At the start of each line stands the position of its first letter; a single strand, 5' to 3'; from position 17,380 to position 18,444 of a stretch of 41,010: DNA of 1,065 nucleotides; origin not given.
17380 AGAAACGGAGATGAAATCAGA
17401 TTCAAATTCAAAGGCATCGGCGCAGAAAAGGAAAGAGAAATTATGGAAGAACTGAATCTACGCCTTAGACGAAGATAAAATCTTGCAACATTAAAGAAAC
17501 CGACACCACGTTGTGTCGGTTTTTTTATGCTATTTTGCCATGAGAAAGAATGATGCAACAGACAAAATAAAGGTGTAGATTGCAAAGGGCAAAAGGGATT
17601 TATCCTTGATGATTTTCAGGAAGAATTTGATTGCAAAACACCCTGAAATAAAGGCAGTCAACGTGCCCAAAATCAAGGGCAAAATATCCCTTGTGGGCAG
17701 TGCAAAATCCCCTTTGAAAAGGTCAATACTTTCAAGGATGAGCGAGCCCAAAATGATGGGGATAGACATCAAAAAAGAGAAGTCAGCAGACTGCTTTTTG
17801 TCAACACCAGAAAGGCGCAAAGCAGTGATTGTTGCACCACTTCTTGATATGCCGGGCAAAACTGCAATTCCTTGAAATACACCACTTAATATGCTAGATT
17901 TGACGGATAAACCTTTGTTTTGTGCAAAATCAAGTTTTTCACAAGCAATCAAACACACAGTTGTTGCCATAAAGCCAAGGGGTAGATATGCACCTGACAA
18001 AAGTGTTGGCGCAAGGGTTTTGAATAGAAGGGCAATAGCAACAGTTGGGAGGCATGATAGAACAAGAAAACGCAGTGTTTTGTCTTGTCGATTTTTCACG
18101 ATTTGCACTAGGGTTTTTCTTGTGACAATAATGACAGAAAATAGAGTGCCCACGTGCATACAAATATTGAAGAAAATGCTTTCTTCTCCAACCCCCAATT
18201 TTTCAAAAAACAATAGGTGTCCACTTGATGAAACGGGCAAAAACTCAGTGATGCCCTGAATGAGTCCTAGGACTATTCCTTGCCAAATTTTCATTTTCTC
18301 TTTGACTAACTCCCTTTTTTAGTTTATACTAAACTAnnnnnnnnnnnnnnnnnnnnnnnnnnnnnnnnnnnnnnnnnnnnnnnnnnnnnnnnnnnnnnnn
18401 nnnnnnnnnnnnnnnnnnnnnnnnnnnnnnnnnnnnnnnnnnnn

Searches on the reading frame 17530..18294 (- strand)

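Call 77: search_protein_families(library=pfam, proteins=[window:17530-18294:-], max_evalue=0.00001)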
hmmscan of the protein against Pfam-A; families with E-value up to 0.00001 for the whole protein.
window:17530-18294:- (254 aa): 1 family
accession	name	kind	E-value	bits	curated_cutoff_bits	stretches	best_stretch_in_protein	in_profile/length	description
PF02673.24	BacA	-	3.3e-62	211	33.4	1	7-246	2-256/257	Bacitracin resistance protein BacA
